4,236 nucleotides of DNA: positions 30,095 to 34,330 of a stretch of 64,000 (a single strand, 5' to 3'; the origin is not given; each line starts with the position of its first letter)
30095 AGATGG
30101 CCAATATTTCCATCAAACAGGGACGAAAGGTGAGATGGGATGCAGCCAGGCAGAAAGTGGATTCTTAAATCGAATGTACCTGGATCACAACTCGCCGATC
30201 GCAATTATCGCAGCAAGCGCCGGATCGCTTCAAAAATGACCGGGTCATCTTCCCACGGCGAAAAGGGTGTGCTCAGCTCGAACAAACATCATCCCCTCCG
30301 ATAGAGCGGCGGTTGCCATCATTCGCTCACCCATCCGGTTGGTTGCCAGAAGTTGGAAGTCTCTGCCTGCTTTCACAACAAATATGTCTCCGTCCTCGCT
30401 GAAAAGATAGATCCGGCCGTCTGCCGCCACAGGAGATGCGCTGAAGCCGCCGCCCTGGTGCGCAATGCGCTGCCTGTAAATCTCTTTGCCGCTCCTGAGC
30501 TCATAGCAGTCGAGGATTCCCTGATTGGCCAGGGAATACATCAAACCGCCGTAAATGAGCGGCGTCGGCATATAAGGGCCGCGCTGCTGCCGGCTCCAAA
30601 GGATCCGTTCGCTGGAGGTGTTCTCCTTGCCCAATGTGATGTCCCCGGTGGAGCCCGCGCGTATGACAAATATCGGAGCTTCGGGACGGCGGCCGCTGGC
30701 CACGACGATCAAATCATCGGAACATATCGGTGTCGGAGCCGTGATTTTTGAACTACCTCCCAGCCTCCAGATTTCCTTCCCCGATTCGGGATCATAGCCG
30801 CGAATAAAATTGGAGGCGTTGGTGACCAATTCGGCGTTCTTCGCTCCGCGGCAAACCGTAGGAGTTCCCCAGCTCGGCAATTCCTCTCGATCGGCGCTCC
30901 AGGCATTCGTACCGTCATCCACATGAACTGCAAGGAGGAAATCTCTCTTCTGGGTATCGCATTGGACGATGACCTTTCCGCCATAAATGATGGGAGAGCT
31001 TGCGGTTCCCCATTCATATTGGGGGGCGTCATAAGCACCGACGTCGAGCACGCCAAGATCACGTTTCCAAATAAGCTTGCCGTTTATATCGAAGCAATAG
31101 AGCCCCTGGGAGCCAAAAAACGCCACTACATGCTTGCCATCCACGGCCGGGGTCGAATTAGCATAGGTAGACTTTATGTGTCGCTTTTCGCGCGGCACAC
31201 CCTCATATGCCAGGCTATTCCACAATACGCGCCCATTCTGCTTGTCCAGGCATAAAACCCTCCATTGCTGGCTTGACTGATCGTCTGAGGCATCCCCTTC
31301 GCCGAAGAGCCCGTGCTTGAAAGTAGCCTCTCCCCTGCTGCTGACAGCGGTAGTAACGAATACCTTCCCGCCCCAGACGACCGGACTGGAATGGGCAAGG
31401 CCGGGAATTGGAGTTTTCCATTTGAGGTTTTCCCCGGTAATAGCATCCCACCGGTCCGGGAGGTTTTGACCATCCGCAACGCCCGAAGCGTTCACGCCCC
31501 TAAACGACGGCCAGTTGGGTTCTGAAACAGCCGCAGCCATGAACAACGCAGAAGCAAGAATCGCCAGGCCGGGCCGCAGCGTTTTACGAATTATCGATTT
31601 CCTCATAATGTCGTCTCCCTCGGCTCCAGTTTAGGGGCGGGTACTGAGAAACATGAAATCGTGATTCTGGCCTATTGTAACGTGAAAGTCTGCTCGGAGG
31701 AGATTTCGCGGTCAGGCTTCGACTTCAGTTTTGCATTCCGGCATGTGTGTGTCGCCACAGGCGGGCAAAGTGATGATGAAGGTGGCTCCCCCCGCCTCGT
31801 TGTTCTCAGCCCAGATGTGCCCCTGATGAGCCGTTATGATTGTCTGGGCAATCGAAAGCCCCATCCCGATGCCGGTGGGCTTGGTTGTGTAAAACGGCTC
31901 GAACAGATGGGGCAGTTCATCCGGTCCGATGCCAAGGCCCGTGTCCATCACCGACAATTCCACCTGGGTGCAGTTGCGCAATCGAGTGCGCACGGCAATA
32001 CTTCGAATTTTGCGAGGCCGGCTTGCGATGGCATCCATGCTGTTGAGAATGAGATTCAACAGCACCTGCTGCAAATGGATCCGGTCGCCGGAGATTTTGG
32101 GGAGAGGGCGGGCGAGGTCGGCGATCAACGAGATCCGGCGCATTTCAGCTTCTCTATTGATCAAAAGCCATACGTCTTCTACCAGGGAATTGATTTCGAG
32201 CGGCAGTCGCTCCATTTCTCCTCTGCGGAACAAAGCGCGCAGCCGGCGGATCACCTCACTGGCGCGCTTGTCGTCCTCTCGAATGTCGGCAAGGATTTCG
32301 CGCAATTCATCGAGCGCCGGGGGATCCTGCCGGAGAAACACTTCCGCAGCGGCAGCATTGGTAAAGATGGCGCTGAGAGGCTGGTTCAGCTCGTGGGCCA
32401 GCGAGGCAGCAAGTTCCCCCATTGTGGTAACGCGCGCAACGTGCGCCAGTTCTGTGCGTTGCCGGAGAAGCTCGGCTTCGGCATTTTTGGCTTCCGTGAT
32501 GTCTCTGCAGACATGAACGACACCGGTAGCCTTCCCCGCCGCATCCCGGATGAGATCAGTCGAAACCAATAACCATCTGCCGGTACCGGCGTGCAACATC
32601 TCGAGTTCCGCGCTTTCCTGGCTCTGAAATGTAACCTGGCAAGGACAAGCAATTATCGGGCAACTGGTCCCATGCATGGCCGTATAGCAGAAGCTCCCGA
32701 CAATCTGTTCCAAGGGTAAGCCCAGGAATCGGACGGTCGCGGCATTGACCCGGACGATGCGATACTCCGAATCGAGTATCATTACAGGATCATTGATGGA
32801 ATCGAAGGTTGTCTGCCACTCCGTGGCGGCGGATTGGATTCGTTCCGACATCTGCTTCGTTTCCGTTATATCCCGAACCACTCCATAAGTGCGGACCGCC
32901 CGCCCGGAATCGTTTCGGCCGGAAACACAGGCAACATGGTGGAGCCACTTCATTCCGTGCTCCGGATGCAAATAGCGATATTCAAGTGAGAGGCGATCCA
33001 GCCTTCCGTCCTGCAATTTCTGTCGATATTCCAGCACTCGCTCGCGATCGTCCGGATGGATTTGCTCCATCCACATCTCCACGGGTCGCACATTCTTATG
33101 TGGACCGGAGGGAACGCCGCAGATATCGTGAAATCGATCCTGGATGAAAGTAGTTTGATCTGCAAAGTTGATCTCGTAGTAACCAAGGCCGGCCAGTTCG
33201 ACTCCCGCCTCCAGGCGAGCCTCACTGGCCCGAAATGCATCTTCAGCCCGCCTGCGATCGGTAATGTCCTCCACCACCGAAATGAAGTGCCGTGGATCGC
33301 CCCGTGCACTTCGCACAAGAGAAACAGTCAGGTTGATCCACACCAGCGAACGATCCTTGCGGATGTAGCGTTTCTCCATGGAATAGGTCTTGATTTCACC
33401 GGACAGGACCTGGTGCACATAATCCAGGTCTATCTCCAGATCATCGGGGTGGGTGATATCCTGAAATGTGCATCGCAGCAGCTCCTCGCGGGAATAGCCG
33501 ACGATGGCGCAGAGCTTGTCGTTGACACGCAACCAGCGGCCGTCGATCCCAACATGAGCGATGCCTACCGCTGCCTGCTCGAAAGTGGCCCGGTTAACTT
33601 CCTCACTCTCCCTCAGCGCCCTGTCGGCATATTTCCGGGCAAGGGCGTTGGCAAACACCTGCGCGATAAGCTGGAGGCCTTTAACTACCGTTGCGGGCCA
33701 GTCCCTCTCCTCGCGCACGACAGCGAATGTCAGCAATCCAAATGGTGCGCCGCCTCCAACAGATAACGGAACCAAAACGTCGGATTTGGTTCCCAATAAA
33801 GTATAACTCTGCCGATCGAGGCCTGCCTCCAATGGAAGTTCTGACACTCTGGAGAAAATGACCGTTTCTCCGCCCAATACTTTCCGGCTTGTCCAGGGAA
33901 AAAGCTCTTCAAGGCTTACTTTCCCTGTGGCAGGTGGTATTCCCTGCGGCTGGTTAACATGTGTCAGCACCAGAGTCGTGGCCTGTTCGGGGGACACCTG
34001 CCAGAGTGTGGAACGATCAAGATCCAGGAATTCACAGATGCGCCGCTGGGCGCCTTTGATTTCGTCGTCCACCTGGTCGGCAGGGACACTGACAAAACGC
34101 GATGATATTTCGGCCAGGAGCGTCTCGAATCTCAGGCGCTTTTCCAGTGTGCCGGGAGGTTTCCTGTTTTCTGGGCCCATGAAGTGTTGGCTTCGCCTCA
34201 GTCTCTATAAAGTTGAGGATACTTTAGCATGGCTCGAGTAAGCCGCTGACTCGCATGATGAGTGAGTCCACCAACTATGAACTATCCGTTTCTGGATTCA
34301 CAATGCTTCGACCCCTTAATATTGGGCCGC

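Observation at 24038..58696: Recurring, apparently uncharacterised ~105-aa module in ~20 copies across five large secreted proteins with different enzymatic heads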

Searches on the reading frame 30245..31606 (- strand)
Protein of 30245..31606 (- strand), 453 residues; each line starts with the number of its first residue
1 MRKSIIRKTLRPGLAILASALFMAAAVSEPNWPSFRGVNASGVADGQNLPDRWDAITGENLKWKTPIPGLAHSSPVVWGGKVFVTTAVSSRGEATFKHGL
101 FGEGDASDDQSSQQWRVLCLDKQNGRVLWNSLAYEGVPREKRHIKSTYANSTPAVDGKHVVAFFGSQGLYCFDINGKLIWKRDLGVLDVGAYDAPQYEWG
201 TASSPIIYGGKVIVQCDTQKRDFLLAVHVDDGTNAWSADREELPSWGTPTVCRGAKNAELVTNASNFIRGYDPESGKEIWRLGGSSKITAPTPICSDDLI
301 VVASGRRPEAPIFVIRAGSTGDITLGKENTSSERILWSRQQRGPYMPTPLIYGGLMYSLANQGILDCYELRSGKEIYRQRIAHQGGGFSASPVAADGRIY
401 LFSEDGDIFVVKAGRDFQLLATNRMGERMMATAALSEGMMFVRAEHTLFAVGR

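Call 52: search_protein_families(library=pfam, proteins=[window:30245-31606:-], max_evalue=0.001)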
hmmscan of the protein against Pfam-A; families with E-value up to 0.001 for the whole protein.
window:30245-31606:- (453 aa): 2 families
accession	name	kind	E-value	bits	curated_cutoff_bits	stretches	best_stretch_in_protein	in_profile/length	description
PF13360.13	PQQ_2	-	7.2e-28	98.2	27.6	3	116-355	4-209/233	Outer membrane protein assembly factor BamB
PF13570.13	Beta-prop_ACSF4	-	7.2e-12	45.8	133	1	116-304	72-233/329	Beta-alanine-activating enzyme, beta-propeller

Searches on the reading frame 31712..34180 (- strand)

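Call 52: search_protein_families(library=pfam, proteins=[window:31712-34180:-], max_evalue=0.001)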
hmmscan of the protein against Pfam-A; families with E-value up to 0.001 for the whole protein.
window:31712-34180:- (822 aa): 9 families
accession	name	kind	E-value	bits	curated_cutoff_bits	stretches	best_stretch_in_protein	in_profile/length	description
PF08448.16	PAS_4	-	2.3e-30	105.5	23.1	2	459-565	1-109/110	PAS fold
PF08447.18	PAS_3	-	4.2e-29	101.1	25.6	2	218-303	3-89/89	PAS fold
PF02518.31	HATPase_c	-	3.5e-24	85.8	26.4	1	698-807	1-109/111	Histidine kinase-, DNA gyrase B-, and HSP90-like ATPase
PF13426.13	PAS_9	-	4.8e-23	81.8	27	2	212-308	9-103/103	PAS domain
PF00989.32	PAS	-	4e-20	72.3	22.6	2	197-306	4-113/113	PAS fold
PF13188.13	PAS_8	-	8.5e-11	41.8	21.8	1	455-495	3-40/65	PAS domain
PF00512.31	HisKA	-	3.9e-09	36.9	26.9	1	587-653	2-63/66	His Kinase A (phospho-acceptor) domain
PF12860.13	PAS_7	-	0.00038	21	27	0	460-493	2-35/115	PAS fold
PF14598.12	PAS_11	-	0.00044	20.6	25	0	212-308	10-105/109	PAS domain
